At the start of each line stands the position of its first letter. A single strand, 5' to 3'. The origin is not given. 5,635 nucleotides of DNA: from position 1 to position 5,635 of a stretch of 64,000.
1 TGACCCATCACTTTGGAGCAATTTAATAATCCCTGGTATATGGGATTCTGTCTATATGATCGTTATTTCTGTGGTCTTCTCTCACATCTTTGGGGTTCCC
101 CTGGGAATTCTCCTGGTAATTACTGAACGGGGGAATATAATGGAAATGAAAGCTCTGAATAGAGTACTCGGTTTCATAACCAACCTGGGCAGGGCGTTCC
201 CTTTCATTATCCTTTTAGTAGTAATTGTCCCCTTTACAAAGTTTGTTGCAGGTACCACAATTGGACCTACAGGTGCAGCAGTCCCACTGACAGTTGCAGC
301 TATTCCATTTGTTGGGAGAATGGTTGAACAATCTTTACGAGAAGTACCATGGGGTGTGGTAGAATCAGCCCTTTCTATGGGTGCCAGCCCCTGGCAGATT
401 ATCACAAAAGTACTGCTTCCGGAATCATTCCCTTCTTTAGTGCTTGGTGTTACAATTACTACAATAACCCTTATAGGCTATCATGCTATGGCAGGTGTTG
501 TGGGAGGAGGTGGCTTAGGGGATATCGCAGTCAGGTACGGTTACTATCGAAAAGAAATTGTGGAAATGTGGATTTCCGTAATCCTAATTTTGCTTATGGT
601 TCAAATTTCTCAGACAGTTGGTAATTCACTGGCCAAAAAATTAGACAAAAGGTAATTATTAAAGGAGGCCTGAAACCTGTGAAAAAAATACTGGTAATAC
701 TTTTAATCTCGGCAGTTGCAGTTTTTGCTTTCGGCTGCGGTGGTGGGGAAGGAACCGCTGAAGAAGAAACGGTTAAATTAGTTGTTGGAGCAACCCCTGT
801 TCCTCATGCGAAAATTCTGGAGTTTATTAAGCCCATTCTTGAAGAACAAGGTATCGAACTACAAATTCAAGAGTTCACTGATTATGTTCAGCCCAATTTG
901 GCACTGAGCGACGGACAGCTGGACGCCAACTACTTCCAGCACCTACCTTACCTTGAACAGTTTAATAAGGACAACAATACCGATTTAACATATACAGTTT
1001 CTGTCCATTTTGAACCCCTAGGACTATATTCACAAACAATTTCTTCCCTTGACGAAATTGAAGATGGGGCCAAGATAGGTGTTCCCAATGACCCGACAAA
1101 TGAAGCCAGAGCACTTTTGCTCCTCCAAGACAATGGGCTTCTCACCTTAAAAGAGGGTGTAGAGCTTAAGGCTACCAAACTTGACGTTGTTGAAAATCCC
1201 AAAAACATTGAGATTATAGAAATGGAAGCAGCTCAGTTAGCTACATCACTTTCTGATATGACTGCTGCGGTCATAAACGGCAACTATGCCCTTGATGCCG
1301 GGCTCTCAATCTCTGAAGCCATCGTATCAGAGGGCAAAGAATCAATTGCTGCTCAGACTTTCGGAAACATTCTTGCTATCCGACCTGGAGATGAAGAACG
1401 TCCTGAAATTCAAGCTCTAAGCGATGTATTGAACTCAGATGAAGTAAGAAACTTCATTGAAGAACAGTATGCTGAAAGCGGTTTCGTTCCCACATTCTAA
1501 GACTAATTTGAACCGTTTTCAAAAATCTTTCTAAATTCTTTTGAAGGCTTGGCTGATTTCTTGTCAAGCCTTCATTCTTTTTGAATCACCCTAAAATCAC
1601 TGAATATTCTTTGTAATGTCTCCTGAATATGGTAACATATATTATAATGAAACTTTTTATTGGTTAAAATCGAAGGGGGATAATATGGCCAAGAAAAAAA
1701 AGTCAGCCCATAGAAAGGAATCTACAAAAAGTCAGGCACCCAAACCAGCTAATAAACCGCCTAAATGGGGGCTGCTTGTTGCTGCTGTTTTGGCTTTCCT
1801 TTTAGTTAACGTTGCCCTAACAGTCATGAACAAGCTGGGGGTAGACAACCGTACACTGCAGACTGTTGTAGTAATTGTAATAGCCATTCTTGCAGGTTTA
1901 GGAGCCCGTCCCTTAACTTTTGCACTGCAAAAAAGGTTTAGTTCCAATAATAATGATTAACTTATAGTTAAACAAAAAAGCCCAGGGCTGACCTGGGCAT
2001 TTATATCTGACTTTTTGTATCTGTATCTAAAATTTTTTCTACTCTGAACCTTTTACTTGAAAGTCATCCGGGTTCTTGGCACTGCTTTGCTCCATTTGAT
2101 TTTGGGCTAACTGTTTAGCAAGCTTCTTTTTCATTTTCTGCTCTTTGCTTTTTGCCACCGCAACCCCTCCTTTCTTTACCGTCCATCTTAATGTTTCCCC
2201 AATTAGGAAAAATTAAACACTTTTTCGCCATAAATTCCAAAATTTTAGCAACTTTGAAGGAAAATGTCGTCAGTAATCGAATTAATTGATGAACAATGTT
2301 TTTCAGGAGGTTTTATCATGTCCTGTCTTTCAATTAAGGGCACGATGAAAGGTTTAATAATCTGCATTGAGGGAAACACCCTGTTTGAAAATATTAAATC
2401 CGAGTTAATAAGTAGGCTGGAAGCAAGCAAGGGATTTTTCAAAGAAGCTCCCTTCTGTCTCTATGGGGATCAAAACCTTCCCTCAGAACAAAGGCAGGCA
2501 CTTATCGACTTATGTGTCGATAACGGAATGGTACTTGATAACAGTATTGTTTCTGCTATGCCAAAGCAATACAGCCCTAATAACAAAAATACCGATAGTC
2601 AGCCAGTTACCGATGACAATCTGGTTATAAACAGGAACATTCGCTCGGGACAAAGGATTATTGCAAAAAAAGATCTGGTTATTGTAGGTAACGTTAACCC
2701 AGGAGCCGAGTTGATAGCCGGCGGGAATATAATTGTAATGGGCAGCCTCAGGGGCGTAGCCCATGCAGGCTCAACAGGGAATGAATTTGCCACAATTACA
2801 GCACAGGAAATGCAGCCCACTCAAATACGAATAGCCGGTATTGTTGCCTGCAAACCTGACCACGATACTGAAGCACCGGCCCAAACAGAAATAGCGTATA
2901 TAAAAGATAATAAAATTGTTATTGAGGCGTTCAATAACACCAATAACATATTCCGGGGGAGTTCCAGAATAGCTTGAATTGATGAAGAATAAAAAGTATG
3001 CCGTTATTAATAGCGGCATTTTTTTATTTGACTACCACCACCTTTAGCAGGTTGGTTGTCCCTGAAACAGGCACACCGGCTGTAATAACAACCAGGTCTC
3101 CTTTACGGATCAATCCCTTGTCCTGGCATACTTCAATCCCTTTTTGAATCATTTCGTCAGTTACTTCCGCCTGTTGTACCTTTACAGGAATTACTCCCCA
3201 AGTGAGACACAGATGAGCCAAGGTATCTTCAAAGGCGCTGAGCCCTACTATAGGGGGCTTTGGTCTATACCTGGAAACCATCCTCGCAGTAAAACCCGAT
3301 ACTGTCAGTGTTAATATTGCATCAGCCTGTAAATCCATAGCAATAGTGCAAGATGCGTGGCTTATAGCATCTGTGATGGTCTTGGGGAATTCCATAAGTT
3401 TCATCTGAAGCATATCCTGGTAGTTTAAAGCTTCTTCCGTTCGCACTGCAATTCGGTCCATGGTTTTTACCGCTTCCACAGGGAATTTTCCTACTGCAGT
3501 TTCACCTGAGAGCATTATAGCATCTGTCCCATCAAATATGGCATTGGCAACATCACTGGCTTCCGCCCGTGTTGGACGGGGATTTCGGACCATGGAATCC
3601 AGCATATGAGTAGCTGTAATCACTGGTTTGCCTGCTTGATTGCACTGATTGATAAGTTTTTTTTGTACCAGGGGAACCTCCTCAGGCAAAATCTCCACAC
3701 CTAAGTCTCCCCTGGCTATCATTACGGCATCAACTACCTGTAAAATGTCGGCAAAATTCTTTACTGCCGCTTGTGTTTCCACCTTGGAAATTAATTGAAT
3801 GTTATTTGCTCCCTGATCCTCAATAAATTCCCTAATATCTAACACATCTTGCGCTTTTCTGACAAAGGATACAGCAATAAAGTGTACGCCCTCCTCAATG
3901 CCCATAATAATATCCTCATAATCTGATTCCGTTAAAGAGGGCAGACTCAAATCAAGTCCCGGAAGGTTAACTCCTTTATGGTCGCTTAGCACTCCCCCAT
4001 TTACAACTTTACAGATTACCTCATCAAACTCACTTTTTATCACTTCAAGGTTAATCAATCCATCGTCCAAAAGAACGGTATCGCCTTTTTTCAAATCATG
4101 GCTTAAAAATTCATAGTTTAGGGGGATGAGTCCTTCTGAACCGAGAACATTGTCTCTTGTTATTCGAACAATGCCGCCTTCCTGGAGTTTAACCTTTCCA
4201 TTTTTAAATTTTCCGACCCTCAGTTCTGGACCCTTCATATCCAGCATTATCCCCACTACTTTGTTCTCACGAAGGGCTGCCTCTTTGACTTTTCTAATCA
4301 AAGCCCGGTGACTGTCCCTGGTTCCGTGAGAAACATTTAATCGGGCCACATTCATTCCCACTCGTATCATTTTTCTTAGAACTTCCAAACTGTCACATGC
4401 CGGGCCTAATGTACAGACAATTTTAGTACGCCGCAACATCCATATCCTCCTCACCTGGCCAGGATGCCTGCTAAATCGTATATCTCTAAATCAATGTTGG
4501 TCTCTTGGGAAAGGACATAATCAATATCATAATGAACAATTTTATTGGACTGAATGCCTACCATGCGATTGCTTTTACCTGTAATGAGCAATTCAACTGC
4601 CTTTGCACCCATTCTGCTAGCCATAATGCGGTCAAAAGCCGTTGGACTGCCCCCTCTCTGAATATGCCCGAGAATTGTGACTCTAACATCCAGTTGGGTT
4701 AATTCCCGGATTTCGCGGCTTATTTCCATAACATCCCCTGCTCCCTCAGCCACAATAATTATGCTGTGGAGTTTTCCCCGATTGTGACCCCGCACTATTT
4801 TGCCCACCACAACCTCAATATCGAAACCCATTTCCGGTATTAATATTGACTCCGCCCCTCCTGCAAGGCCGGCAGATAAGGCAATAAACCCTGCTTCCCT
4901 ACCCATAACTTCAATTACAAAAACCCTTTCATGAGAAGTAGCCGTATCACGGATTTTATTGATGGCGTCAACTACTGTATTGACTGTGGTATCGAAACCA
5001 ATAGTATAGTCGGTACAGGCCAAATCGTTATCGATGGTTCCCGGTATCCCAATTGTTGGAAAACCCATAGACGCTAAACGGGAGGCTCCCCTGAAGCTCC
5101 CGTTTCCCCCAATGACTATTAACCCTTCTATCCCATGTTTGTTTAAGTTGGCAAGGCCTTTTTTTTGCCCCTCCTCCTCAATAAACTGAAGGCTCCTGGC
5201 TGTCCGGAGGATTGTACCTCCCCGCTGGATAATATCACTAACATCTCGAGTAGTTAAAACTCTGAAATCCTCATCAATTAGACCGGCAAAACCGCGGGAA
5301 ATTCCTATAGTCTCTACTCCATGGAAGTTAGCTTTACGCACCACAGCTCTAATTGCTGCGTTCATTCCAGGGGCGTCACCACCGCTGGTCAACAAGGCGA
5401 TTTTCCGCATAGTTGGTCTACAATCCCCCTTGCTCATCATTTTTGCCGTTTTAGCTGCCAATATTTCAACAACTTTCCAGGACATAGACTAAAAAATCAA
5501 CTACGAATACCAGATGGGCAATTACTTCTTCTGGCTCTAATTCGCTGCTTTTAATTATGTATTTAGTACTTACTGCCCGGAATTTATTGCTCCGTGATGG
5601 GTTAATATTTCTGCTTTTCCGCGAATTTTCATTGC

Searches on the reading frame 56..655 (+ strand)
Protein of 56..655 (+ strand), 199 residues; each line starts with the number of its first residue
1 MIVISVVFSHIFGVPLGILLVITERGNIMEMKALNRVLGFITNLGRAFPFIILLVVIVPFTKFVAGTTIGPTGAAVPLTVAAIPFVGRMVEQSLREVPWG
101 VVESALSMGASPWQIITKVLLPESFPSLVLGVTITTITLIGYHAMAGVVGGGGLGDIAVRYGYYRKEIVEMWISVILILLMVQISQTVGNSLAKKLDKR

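Call 84: search_protein_families(library=pfam, proteins=[window:56-655:+], max_evalue=0.00001)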
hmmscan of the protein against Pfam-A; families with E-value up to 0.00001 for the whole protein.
window:56-655:+ (199 aa): 1 family
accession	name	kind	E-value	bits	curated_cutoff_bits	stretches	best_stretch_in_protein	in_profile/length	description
PF00528.27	BPD_transp_1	-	3.1e-20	73.1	26.4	1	13-199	1-181/184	Binding-protein-dependent transport system inner membrane component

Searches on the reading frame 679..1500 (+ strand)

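Call 84: search_protein_families(library=pfam, proteins=[window:679-1500:+], max_evalue=0.00001)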
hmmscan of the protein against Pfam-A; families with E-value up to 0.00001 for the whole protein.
window:679-1500:+ (273 aa): 1 family
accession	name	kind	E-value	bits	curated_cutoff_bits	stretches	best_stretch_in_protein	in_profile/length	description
PF03180.19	Lipoprotein_9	-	7.9e-89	297.3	27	1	34-272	1-235/236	NlpA lipoprotein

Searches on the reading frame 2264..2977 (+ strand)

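Call 84: search_protein_families(library=pfam, proteins=[window:2264-2977:+], max_evalue=0.00001)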
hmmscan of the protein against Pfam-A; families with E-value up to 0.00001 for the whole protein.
window:2264-2977:+ (237 aa): 2 families
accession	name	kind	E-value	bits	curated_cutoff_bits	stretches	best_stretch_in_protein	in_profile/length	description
PF03775.22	MinC_C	-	2.3e-34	117.9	33.2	1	121-221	1-102/102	Septum formation inhibitor MinC, C-terminal domain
PF05209.18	MinC_N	-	1.3e-09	38.5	27.3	1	23-91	2-71/71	Septum formation inhibitor MinC, N-terminal domain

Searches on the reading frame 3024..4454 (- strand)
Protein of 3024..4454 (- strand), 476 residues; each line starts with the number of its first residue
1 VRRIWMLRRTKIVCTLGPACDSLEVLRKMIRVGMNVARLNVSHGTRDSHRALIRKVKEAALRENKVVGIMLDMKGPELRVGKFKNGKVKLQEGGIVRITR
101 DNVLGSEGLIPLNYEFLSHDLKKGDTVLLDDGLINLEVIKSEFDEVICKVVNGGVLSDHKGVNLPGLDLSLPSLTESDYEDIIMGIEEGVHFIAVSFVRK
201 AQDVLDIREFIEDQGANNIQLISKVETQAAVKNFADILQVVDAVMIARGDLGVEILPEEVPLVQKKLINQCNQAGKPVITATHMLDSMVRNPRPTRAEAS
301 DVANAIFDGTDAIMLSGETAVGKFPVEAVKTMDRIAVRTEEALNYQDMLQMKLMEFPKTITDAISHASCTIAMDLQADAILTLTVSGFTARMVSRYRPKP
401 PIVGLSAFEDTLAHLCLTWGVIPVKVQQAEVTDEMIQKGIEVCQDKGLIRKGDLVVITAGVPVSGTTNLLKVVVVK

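Call 84: search_protein_families(library=pfam, proteins=[window:3024-4454:-], max_evalue=0.00001)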
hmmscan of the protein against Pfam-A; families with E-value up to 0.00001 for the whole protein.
window:3024-4454:- (476 aa): 2 families
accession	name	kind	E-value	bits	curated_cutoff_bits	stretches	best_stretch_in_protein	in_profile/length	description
PF00224.27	PK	-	4.4e-128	427.4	30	1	8-329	2-328/328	Pyruvate kinase, barrel domain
PF02887.21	PK_C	-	2.8e-38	131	28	1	362-473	1-114/114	Pyruvate kinase, alpha/beta domain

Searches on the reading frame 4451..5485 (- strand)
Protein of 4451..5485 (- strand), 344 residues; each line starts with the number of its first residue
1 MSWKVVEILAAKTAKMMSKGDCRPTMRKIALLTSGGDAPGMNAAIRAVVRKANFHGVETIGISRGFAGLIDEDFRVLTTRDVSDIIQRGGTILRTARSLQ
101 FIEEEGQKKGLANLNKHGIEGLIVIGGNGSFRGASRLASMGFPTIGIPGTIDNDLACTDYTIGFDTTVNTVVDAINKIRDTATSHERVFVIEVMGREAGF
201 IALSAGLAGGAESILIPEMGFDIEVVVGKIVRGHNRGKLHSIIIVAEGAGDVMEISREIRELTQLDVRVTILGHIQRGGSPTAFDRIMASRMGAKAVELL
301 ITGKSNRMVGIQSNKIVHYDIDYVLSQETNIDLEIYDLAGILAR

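Call 84: search_protein_families(library=pfam, proteins=[window:4451-5485:-], max_evalue=0.00001)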
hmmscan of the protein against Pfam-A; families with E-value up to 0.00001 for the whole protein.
window:4451-5485:- (344 aa): 1 family
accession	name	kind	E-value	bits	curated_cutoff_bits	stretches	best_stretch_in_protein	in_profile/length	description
PF00365.25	PFK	-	6.2e-113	377.2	30.9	1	28-300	1-277/277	Phosphofructokinase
